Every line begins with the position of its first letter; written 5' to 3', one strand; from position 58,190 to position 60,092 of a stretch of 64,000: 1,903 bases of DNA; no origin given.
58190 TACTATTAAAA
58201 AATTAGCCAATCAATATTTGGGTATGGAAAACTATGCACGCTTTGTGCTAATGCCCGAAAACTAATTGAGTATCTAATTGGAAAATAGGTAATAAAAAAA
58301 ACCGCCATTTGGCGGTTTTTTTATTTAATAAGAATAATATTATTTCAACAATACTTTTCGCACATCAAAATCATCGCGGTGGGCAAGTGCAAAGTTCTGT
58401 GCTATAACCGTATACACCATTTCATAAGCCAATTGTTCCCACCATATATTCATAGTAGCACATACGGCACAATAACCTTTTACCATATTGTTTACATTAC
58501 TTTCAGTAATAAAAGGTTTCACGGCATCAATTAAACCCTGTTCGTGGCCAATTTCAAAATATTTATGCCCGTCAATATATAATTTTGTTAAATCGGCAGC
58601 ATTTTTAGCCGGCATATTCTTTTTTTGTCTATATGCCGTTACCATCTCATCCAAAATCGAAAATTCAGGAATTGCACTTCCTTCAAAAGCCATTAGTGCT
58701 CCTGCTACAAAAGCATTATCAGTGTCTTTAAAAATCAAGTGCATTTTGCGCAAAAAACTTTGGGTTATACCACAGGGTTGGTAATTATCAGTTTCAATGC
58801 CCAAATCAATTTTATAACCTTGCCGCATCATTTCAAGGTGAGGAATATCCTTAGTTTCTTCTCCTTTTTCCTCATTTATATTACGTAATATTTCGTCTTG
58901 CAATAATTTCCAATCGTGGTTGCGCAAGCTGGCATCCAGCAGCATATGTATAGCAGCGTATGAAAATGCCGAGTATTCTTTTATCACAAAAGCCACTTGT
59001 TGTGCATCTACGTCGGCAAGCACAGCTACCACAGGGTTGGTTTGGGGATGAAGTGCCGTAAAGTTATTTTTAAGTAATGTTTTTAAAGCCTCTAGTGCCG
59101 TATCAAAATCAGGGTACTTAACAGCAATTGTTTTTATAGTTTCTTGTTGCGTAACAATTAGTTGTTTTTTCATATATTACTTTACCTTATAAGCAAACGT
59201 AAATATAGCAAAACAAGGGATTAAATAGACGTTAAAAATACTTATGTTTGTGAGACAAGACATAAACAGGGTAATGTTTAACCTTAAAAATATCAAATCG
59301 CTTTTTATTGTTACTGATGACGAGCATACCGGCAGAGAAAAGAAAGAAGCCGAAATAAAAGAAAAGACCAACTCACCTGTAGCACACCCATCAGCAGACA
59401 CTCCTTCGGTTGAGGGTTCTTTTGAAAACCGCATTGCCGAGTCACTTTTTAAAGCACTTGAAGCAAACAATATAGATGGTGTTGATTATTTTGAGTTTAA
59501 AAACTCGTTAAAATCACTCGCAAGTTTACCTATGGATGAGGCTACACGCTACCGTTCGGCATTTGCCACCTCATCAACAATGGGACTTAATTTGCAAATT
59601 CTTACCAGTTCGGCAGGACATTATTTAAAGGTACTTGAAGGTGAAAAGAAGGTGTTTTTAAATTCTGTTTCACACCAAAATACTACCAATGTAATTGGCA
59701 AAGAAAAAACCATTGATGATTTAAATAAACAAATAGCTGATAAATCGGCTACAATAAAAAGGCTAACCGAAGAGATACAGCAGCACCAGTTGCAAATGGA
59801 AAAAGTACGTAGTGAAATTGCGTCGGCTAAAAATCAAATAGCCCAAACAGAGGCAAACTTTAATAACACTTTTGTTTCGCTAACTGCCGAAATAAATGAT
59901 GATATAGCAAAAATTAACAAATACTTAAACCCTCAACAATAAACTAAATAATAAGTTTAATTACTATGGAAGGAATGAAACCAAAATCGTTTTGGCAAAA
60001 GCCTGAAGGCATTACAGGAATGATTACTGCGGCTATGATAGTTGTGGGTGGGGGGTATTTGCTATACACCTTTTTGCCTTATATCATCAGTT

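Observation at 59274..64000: Candidate envelope system: TM-anchored PspA/ESCRT-III-like protein + coiled-coil partner + ABC transporter with a peptidoglycan-tethered binding protein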

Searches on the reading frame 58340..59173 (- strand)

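Call 7: search_protein_families(library=pfam, proteins=[window:58340-59173:-], max_evalue=0.1)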
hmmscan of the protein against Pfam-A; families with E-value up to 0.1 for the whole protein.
window:58340-59173:- (277 aa): 2 families
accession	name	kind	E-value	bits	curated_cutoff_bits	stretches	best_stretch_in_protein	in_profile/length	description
PF12981.12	DUF3865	-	3.4e-34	118.9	31.6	1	28-251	5-224/224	Domain of Unknown Function with PDB structure (DUF3865)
PF14518.11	Haem_oxygenas_2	-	9.8e-05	22.7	28.9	1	77-225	19-158/177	Iron-containing redox enzyme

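Call 8: search_protein_families(library=ncbifam, proteins=[window:58340-59173:-], max_evalue=0.1)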
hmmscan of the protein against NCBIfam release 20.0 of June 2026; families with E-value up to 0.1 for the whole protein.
window:58340-59173:- (277 aa): 0 families

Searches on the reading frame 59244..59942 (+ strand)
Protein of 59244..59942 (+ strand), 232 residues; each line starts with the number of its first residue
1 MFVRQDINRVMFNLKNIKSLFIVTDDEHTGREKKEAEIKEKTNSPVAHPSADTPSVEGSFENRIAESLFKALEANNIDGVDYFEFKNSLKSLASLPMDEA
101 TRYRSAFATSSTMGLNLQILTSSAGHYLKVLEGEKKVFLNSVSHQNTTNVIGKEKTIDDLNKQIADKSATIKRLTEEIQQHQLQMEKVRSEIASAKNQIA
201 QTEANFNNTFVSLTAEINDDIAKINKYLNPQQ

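Call 7: search_protein_families(library=pfam, proteins=[window:59244-59942:+], max_evalue=0.1)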
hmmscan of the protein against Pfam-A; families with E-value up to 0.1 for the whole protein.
window:59244-59942:+ (232 aa): 21 families
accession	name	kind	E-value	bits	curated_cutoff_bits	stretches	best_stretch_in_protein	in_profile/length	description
PF24487.1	NDC80_loop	-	0.00025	21.3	27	1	146-226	99-179/233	Kinetochore protein NDC80 loop region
PF05667.16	CCDC22_CC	-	0.00037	20.2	39.2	1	35-207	99-264/477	CCDC22 protein coiled-coil region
PF04102.17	SlyX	-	0.00038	21.5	30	1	153-195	15-57/67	SlyX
PF11559.13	ADIP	-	0.00059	20.4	34.3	1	159-223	56-119/151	Afadin- and alpha -actinin-Binding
PF10186.14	ATG14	-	0.00059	19.5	33.2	1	125-231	40-138/347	Vacuolar sorting 38 and autophagy-related subunit 14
PF05791.16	Bacillus_HBL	-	0.0025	18.1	29.1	1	165-226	101-162/177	Bacillus haemolytic enterotoxin (HBL)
PF17675.6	APG6_N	-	0.0039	18.1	45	1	138-206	31-97/132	Apg6 coiled-coil region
PF09418.16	DUF2009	-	0.0049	16.4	25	1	114-208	126-219/455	Non-canonical E2 ubiquitin-conjugating enzyme, DUF2009 family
PF07926.17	TPR_MLP1_2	-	0.0072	16.8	36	1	165-225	53-119/129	TPR/MLP1/MLP2-like protein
PF06818.20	Fez1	-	0.0079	17.1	34.4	1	137-211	34-108/199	Fez1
PF00038.26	Filament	-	0.0079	16.3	40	1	156-217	197-258/313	Intermediate filament protein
PF14362.11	DUF4407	-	0.0079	16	31.3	1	141-208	172-234/297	Domain of unknown function (DUF4407)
PF08614.16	ATG16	-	0.015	15.9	33.7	1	151-205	119-173/200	Autophagy protein 16 (ATG16)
PF01920.25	Prefoldin_2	-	0.015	15.7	27.6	1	153-194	60-101/106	Prefoldin subunit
PF18595.6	Nuf2_DHR10-like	-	0.028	14.9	28.4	1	153-213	55-115/117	Nuf2, DHR10-like domain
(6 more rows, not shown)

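Call 8: search_protein_families(library=ncbifam, proteins=[window:59244-59942:+], max_evalue=0.1)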
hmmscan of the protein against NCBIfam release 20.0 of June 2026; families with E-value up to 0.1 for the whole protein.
window:59244-59942:+ (232 aa): 15 families
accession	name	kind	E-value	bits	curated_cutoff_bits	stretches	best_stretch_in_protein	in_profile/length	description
TIGR04523.1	Mplasa_alph_rch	subfamily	5.6e-05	21.3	270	1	116-228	458-570/745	helix-rich protein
TIGR02168.1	SMC_prok_B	equivalog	7e-05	20.8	567.35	1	143-208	828-893/1181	chromosome segregation protein SMC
NF052320.1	Cbp1_fam_LP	subfamily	0.00035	20.2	90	1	147-204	115-172/286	Cbp1 family collagen-binding glycoprotein adhesin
NF045487.1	ASRP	equivalog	0.00055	18.7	300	1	153-219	353-419/593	archaea-specific SMC-related protein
NF045894.1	PKS_plus_SDR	equivalog_domain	0.00088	16.9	1740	1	129-207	674-753/1515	type I polyketide synthase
TIGR04211.1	SH3_and_anchor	equivalog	0.0021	17.7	65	1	112-208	25-119/198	TIGR04211 family SH3 domain-containing protein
NF047516.1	LA_3659_fam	equivalog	0.0024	17.5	36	1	155-226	92-163/221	LA_3659 family protein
NF047514.1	SpiroCoCo_N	equivalog_domain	0.0024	17.5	75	1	155-226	92-163/221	SpiroCoCo family coiled-coil protein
TIGR04320.1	Surf_Exclu_PgrA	domain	0.0038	16.6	70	1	110-214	215-315/360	SEC10/PgrA surface exclusion domain-containing protein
NF041353.1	XopO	subfamily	0.0074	16.4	300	1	134-209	131-202/218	XopO/AvrRps4 family type III secretion system effector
NF010535.0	PRK13923.1-3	equivalog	0.011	15.6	257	1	166-207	124-165/193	sporulation-specific transcriptional regulator GerR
NF006543.0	PRK09039.1-2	equivalog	0.022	14.6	305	1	148-227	124-203/350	peptidoglycan -binding protein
NF003357.0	PRK04406.1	equivalog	0.025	14.8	122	1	153-190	9-46/75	hypothetical protein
TIGR03495.1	phage_LysB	equivalog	0.058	13.7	92.75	0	148-204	26-82/135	Rz-like lysis system protein LysB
TIGR00996.1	Mtu_fam_mce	paralog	0.075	12.2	140.5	0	116-222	131-233/291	MCE family protein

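Call 10: search_protein_families(library=padloc, proteins=[window:59244-59942:+], max_evalue=0.1)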
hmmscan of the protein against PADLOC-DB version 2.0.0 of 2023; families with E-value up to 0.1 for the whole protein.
window:59244-59942:+ (232 aa): 5 families
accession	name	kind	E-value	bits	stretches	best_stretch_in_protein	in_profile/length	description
PDLC03862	LmuB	-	0.00036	17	1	122-226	207-317/643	-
PDLC02750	PbeC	-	0.00069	16.3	1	144-217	192-268/629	PbeC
PDLC01877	CARF3--CARF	-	0.0039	14.9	1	60-130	53-123/252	-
PDLC03863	LmuB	-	0.016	11.9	1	155-225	227-303/610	-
PDLC05062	PDC-S66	-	0.053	11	1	146-229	6-90/282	-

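Call 11: search_protein_families(library=phrogs, proteins=[window:59244-59942:+], max_evalue=0.1)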
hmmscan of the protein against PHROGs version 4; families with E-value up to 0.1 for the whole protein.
window:59244-59942:+ (232 aa): 14 families
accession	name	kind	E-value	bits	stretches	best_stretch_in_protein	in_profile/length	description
phrog_34555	-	unknown function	0.00016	23.3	1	149-205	63-119/137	-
phrog_4876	-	unknown function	0.00072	20.3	1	136-219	39-125/226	-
phrog_6211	-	tail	0.0012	17.8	1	135-209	341-408/1168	minor tail protein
phrog_2619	-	unknown function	0.0014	19.8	1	144-204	52-110/124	-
phrog_368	-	unknown function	0.0018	19.2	1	166-208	79-121/239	-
phrog_95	-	integration and excision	0.0026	17.4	1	135-205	440-511/651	integrase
phrog_77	-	DNA, RNA and nucleotide metabolism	0.0044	16.6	1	140-223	508-586/967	SbcC-like subunit of palindrome specific endonuclease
phrog_33307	-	unknown function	0.0073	17.4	1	139-204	43-103/114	-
phrog_18102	-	unknown function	0.012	16.9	0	129-175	16-61/123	-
phrog_14255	-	unknown function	0.013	16.6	1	154-204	80-130/167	-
phrog_29282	-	unknown function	0.036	15.4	0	157-199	16-58/129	-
phrog_89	-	lysis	0.047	14.7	1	152-207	33-88/143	Rz-like spanin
phrog_1009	-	unknown function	0.068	14.3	0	155-203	34-82/103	-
phrog_17307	-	unknown function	0.086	14.2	0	178-229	36-84/149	-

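Call 31: find_homologous_proteins(query=window:59274-59942:+)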
Query window:59274-59942:+ (222 aa): 43 proteins with E <= 0.001 among 328 candidates.
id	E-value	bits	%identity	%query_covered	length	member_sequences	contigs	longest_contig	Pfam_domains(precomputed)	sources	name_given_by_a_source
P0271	1.5e-120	419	92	100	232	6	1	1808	-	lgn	-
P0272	1.7e-114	399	87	100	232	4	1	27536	-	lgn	-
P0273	2.9e-112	391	85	100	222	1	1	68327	-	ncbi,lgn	-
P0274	5.4e-76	273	65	98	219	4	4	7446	-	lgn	-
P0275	8.3e-74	266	62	98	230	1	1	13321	-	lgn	-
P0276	7.2e-73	263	62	98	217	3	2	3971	-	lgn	-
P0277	4.9e-64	234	54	98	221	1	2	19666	PF09762.15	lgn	-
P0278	7.7e-64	234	55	100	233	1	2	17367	-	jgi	jgi:hypothetical protein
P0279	1.5e-59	220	51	98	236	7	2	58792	-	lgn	-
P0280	4.3e-58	215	51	98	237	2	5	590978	PF10186.15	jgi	jgi:hypothetical protein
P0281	1.2e-47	181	46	98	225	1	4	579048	-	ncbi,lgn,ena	-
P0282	3.3e-41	160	45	77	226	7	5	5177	-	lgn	-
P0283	4.3e-41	159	40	95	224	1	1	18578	-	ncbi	-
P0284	9.5e-41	158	40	95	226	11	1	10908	-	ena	-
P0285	1.9e-39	154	41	98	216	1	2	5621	-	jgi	jgi:hypothetical protein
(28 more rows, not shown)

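Call 34: search_solved_structures(query=A3, max_evalue=10)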
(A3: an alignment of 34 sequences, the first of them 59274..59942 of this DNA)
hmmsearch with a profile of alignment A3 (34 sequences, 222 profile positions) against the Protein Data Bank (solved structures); distinct sequences matched with E-value up to 10: 101 (the best 60 are shown).
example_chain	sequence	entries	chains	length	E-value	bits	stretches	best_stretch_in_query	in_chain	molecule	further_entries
4lin_A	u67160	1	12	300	0.00012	25.2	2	142-196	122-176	Tail needle protein gp26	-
4zry_B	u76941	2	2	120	0.0015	21.6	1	151-217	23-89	Keratin, type II cytoskeletal 1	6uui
9r1o_A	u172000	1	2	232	0.0016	21.5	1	142-201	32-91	sc-apCC-6-DPH-NR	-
7wbn_A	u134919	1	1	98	0.0016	21.5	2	148-183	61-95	RevCC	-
5aps_A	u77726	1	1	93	0.0071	19.4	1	140-189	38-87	GENERAL CONTROL PROTEIN GCN4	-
6qp4_A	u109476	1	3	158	0.015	18.3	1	140-217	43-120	UspA1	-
9rld_L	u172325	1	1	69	0.019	18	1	148-200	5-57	Major outer membrane lipoprotein Lpp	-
1gl2_B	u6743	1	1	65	0.021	17.8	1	142-200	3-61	SYNTAXIN 7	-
3tnu_B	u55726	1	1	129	0.022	17.8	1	130-219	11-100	Keratin, type II cytoskeletal 5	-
1zxa_A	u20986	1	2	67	0.023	17.7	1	134-176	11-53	cGMP-dependent protein kinase 1, alpha isozyme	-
1eq7_A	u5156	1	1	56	0.024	17.7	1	148-199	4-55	OUTER MEMBRANE LIPOPROTEIN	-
4r4m_A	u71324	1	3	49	0.034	17.2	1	134-176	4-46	cGMP-dependent protein kinase 1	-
7zr2_A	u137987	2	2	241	0.036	17.1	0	150-221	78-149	Spike protein S2',Chimeric protein mimic of SARS-CoV-2 Spike HR1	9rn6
8qox_B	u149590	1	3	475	0.036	17.1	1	132-211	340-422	Conserved membrane protein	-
2zxx_A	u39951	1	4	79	0.04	16.9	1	126-181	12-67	Geminin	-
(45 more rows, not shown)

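Call 50: predict_structure(alignment_id=A3)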
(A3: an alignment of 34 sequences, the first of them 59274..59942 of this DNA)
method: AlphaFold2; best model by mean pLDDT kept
length: 222 residues; sequences in the alignment: 34
mean_pLDDT: 78.7   pTM: 0.43
mean pLDDT of the five models: 78.7, 77.9, 77.2, 77.2, 70.8
residues with pLDDT >= 90: 99; 70-90: 72; 50-70: 7; < 50: 44
segments of 3 or more residues with pLDDT < 50: 1-6, 8-45
pLDDT, mean of each block of 10 residues (from residue 1): 42 33 30 36 56 84 85 89 89 91 88 91 90 85 89 92 94 95 95 96 96 88 57
secondary structure, 60 per line:
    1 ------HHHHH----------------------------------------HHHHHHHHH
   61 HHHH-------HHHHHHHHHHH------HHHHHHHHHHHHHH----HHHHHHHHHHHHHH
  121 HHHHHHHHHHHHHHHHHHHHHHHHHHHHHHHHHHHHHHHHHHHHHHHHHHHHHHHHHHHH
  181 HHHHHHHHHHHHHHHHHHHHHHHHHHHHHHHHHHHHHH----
elements in order: H7-11 H52-64 H72-82 H89-102 H107-218

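Call 58: fold_search(model_id=the predicted structure, library=pdb)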
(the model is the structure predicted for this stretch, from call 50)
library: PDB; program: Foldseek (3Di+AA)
matches with E <= 10: 96; with E <= 0.001: 0
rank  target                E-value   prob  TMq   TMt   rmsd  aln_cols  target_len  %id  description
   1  8scb_R                5.6e-01  0.35  0.20  0.24  19.0       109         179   13  Terminating ribosome with SRI-41315 (released 2023-12-27)
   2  3caz_B                1.3e+00  0.12  0.15  0.16  10.4        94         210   14  Crystal structure of a BAR protein from Galdieria sulphuraria (released 2008-03-04)
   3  9c3h_LR               1.8e+00  0.18  0.21  0.25  18.7       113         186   12  Structure of the CNOT3-bound human 80S ribosome with tRNA-ARG in the P-site. (released 2024-12-04)
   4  9bqx_A                1.9e+00  0.15  0.23  0.22  10.2       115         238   19  Membrane-bound AMPH-1 tube in the presence of GTP (released 2025-05-14)
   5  4r1h_B                1.9e+00  0.07  0.14  0.24  11.6       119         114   13  GntR family transcriptional regulator from Listeria monocytogenes (released 2014-08-20)
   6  8fnj_A                2.0e+00  0.08  0.14  0.13  10.6        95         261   12  Structure of E138K/G140A HIV-1 intasome with Dolutegravir bound (released 2023-08-09)
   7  9n9j_LR               2.1e+00  0.13  0.19  0.23  24.6       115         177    9  Structure of a GRP94 folding intermediate engaged with a CCDC134- and FKBP11-bound secretory translocon (released 2025-11-19)
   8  8fnp_A                2.3e+00  0.07  0.14  0.13  10.4        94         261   12  Structure of E138K/G140S/Q148H HIV-1 intasome with Dolutegravir bound (released 2023-08-09)
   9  7z1z_D                2.8e+00  0.10  0.15  0.14  10.0        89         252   13  MVV strand transfer complex (STC) intasome in complex with LEDGF/p75 at 3.5 A resolution (released 2022-05-11)
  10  8fnh_A                2.8e+00  0.07  0.14  0.13  10.2        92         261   13  Structure of Q148K HIV-1 intasome with Dolutegravir bound (released 2023-08-09)
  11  8fnm_A                2.8e+00  0.06  0.14  0.13  10.4        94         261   12  Structure of G140A/Q148K HIV-1 intasome with Dolutegravir bound (released 2023-08-09)
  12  9o17_AT               3.0e+00  0.16  0.14  0.48  10.7        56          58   20  Cryo-EM structure of Methanosarcina acetivorans 70S ribosome (released 2025-09-24)
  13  8gym_Z1               3.0e+00  0.09  0.18  0.32  10.5       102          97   11  Cryo-EM structure of Tetrahymena thermophila respiratory mega-complex MC IV2+(I+III2+II)2 (released 2023-06-14)
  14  4npd                  3.0e+00  0.08  0.12  0.36   9.2        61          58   15  High-resolution structure of C domain of staphylococcal protein A at cryogenic temperature (released 2014-10-08)
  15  7pwg_R                3.2e+00  0.08  0.16  0.20  18.7       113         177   13  Cryo-EM structure of large subunit of Giardia lamblia ribosome at 2.7 A resolution (released 2022-04-20)
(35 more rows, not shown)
